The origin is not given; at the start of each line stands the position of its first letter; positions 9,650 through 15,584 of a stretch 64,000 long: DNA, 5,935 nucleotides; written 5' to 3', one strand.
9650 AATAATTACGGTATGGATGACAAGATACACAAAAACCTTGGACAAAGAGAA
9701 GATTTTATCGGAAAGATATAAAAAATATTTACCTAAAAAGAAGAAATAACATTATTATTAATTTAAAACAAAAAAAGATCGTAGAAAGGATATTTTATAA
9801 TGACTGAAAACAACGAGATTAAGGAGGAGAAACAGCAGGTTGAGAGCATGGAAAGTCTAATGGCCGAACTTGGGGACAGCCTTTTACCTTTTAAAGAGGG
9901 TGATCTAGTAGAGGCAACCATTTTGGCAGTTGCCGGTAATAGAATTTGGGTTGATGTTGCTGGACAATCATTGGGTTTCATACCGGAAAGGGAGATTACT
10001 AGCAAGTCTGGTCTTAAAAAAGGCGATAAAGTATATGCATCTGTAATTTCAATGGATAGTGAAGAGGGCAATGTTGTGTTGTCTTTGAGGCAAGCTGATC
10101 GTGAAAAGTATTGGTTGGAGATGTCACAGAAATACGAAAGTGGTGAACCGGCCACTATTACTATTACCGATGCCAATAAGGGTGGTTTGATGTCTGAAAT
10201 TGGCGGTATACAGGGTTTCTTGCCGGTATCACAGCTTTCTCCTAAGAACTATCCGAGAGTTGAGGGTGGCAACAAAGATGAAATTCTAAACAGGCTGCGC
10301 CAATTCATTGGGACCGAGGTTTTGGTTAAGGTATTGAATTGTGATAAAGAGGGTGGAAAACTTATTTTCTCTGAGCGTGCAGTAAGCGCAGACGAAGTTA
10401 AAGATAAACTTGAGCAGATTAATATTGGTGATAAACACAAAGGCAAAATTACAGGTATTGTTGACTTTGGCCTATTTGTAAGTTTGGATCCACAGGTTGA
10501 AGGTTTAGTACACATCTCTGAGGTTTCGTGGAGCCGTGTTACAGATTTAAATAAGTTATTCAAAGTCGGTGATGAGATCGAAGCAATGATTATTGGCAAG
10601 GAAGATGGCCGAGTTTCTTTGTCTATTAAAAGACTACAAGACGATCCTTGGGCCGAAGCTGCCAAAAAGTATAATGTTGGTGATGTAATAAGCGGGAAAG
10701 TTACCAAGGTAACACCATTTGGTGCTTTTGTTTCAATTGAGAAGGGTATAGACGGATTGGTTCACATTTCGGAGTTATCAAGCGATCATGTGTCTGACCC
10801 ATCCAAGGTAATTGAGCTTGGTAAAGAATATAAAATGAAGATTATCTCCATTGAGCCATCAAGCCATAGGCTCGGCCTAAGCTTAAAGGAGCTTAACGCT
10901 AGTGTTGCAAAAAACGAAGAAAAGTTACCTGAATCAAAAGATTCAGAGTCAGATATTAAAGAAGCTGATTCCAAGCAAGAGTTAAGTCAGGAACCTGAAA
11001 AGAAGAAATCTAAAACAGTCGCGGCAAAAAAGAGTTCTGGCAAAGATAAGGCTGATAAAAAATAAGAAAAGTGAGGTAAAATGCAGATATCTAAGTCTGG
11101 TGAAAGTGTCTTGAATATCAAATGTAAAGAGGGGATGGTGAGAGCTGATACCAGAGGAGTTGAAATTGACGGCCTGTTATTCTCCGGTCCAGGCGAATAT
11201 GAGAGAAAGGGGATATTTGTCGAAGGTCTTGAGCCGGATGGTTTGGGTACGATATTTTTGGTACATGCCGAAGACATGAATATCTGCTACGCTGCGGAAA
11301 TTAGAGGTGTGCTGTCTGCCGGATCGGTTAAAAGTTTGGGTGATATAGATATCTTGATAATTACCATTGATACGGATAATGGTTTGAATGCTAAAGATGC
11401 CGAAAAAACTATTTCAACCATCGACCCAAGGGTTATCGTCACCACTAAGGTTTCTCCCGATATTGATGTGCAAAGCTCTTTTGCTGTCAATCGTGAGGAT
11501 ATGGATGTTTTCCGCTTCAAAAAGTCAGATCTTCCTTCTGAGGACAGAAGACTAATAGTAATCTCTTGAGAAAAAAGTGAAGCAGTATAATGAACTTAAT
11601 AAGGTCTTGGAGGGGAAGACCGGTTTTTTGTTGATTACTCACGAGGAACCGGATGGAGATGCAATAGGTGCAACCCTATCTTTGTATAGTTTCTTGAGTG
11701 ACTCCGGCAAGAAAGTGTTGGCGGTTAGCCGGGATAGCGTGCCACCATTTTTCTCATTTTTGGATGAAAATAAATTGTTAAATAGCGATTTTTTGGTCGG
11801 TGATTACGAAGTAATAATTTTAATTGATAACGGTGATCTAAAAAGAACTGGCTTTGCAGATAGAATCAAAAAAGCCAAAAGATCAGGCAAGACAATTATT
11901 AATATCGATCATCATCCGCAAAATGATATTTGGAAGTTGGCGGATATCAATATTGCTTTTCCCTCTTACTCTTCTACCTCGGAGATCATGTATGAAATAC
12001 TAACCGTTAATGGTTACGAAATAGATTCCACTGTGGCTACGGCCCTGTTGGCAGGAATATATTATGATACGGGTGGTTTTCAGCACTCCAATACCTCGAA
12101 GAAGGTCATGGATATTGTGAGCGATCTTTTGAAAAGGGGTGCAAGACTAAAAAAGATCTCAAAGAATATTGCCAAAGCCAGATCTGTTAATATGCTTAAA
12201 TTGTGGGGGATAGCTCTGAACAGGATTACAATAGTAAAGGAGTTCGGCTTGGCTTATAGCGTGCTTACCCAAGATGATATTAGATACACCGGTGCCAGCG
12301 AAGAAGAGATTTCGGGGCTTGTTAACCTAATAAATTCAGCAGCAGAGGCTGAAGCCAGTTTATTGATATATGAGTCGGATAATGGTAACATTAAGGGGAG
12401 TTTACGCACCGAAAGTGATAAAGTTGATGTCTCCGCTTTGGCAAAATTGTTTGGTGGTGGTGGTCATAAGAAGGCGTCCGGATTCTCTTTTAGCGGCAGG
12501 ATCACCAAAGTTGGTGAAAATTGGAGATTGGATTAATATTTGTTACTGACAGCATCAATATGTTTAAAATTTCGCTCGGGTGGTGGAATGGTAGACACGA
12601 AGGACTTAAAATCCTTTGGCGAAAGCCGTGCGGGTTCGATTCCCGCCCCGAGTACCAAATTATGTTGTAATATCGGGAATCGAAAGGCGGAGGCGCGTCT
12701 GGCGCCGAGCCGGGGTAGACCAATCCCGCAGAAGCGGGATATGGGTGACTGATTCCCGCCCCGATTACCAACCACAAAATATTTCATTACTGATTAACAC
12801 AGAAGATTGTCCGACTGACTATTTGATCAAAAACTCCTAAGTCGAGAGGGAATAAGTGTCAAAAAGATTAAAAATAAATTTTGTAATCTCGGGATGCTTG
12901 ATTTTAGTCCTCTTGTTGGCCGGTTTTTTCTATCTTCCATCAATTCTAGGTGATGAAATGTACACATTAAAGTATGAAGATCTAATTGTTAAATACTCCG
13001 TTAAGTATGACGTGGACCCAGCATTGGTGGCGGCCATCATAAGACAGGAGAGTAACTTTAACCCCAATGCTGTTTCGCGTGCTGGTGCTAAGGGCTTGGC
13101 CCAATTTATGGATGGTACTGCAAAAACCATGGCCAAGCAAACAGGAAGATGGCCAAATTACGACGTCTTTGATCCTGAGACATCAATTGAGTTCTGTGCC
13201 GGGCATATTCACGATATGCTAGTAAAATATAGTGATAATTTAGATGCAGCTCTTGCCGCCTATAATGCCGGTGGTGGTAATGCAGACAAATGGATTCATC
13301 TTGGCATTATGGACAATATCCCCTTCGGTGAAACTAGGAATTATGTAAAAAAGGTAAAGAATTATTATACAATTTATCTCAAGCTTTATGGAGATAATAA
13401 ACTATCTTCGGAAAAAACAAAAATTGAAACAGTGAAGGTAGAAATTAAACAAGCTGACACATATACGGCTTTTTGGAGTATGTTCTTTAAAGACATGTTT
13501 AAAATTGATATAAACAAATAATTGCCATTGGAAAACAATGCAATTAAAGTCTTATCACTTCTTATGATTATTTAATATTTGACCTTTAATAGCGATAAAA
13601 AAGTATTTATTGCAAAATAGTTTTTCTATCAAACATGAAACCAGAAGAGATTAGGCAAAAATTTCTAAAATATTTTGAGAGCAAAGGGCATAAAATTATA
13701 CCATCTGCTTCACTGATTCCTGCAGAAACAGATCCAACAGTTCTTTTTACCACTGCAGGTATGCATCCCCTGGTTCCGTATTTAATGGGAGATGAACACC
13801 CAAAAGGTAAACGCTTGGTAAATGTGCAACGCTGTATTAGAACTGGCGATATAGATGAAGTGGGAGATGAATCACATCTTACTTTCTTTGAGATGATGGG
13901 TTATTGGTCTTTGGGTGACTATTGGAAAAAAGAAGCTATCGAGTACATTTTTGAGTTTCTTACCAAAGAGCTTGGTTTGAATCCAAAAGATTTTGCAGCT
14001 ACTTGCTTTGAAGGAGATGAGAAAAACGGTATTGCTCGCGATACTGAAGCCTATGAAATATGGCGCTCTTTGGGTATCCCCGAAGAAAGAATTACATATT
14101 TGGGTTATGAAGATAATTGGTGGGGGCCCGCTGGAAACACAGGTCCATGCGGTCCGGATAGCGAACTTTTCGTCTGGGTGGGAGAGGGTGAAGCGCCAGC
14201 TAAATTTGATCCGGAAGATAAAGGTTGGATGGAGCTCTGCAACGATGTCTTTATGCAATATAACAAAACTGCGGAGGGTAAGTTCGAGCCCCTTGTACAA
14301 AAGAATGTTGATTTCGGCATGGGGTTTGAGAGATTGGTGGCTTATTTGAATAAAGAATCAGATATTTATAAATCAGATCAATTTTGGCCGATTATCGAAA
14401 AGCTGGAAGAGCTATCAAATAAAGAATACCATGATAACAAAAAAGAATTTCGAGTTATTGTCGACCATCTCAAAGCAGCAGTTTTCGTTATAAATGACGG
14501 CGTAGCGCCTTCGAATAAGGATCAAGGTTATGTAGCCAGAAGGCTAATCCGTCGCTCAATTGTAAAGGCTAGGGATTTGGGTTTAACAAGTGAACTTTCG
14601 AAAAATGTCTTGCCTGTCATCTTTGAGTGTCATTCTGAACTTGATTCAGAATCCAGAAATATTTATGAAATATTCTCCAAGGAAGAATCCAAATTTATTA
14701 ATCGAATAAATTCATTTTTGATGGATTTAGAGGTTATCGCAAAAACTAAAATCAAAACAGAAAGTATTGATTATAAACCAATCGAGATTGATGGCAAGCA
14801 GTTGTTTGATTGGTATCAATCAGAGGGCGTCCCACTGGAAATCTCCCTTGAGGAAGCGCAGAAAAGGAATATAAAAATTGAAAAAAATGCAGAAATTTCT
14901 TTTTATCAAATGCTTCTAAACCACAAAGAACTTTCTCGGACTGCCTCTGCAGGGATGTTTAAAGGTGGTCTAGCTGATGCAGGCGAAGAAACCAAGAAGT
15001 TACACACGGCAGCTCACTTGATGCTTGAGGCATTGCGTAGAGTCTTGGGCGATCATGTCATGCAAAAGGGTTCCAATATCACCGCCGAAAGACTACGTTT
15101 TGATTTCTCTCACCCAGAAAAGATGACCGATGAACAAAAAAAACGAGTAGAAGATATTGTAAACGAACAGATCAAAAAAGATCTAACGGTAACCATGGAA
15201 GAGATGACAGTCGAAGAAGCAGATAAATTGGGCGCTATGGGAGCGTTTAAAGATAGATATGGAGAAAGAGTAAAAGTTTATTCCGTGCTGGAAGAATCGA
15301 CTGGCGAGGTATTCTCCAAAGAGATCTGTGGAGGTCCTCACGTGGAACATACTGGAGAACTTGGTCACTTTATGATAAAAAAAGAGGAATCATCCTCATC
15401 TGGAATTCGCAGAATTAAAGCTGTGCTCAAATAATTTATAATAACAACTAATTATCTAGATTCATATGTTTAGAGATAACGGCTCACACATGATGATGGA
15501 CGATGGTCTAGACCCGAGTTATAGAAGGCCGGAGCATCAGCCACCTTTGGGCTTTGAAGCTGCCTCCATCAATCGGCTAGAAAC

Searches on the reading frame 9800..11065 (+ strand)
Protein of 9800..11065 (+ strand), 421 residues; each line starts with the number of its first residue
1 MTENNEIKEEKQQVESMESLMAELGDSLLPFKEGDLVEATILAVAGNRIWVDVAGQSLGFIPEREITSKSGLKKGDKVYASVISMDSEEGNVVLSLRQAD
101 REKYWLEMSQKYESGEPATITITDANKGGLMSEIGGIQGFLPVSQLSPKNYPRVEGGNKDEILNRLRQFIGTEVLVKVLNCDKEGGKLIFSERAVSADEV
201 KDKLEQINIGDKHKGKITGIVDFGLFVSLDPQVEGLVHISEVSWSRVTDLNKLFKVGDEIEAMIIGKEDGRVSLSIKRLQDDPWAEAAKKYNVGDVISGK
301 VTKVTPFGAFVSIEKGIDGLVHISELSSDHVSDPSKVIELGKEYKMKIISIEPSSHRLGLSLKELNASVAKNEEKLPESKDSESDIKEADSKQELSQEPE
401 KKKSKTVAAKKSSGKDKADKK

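Call 65: find_encoding_contigs(protein=window:9800-11065:+, flank=10000, max_places=1)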
Protein window:9800-11065:+ (421 aa): 2 contigs read that carry it; 1 place shown.
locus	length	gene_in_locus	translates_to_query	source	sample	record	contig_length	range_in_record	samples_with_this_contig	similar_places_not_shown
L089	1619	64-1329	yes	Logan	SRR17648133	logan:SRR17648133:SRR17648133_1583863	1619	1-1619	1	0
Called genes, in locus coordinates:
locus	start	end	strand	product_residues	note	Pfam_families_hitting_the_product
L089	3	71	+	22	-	?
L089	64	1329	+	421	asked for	PF24685:OB_RRP5_4th (faint), PF00575:S1 (weak), PF13509:S1_2 (faint), PF21710:Spt6_S1 (faint), PF00575:S1, PF23459:S1_RRP5 (weak)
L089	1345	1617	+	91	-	?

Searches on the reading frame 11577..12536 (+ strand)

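Call 69: search_protein_families(library=ncbifam, proteins=[window:11577-12536:+], max_evalue=0.001)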
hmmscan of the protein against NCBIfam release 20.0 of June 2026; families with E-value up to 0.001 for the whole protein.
window:11577-12536:+ (319 aa): 10 families
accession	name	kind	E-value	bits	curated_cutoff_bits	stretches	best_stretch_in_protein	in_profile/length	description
NF053633.1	OlncasPapPhNrnA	equivalog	7.3e-30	104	350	1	12-303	14-296/317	bifunctional oligoribonuclease/PAP phosphatase NrnA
NF041569.1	A-tRNAntase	equivalog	8e-12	44.2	1440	1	76-301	64-281/880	A-adding tRNA nucleotidyltransferase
NF003877.0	PRK05427.1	equivalog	2.9e-11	43.3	283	1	18-186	5-170/308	manganese-dependent inorganic pyrophosphatase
NF011442.0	PRK14869.1-4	equivalog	4.9e-08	31.9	400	1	107-184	328-405/543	putative manganese-dependent inorganic diphosphatase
NF011110.0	PRK14538.1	equivalog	1.8e-07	29.7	707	1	105-300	470-657/838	putative bifunctional signaling protein/50S ribosomal protein L9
TIGR00644.1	recJ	equivalog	3.6e-06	25.6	396.9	0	26-123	64-154/546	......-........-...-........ exonuclease RecJ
NF011447.0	PRK14869.2-3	equivalog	0.00051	18.7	522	1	109-186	328-405/540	putative manganese-dependent inorganic diphosphatase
NF011440.0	PRK14869.1-2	equivalog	0.00055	18.7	746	0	107-183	323-399/541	putative manganese-dependent inorganic diphosphatase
NF011449.0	PRK14869.2-5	equivalog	0.00076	18.6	411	0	106-185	229-308/451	putative manganese-dependent inorganic diphosphatase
NF011443.0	PRK14869.1-5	equivalog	0.00079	18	335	0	109-174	331-395/546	putative manganese-dependent inorganic diphosphatase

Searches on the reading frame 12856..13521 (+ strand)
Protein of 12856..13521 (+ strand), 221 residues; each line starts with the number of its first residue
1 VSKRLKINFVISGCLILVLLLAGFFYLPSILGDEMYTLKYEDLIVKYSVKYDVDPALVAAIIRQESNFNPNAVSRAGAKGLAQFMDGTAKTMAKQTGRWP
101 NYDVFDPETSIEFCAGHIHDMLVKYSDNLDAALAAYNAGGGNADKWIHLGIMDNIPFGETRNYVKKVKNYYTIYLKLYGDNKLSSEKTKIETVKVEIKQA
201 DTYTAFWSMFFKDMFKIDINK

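Call 69: search_protein_families(library=ncbifam, proteins=[window:12856-13521:+], max_evalue=0.001)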
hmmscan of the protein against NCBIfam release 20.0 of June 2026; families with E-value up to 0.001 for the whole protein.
window:12856-13521:+ (221 aa): 7 families
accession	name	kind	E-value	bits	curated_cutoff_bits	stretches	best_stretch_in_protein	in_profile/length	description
NF047373.1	BB0259_flg_lyt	exception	2.8e-41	142.1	234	1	35-184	543-698/705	flagellar assembly lytic transglycosylase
NF008631.0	PRK11619.1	equivalog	8.1e-23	80.6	536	1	33-181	472-631/644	murein transglycosylase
NF008670.0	PRK11671.1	equivalog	6.7e-13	48.5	375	1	38-141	190-304/359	membrane-bound lytic murein transglycosylase MltC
NF008112.0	PRK10859.1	equivalog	1.1e-12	47.1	354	1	39-141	289-388/483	membrane-bound lytic murein transglycosylase MltF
NF011856.0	PRK15328.1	equivalog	1.9e-06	27.5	208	1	46-141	24-121/160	type III secretion system invasion protein IagB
NF012014.0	PRK15470.1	equivalog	3.8e-06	26.6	233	1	46-91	45-90/203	membrane-bound lytic murein transglycosylase EmtA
NF008050.0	PRK10783.1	equivalog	0.00013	20.4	508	1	64-143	127-205/457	murein transglycosylase D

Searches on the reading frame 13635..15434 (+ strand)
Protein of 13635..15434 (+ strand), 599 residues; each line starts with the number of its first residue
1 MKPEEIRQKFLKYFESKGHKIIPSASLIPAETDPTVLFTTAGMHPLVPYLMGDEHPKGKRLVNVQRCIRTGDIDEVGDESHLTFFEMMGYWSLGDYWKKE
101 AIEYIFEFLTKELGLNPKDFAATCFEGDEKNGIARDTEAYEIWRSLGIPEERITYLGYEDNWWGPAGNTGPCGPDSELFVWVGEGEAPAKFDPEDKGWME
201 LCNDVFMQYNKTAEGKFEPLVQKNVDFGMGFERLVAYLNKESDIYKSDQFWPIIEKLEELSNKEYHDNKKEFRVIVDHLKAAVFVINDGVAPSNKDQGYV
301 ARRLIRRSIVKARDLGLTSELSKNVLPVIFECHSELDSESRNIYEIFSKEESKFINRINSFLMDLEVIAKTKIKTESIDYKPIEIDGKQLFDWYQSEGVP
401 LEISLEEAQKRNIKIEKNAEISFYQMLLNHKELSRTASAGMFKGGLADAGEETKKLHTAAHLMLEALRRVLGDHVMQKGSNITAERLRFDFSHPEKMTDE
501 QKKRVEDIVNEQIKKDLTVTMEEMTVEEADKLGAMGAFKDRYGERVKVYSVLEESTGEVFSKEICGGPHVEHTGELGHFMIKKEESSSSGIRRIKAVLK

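Call 67: search_protein_families(library=pfam, proteins=[window:13635-15434:+], max_evalue=0.001)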
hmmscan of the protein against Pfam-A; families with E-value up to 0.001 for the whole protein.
window:13635-15434:+ (599 aa): 2 families
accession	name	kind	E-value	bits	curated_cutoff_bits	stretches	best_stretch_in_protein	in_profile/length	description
PF01411.24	tRNA-synt_2c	-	7.2e-114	381.7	30.3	1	5-440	1-434/552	tRNA synthetases class II (A)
PF07973.19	tRNA_SAD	-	1.3e-13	51.1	24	1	546-594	1-43/44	Threonyl and Alanyl tRNA synthetase second additional domain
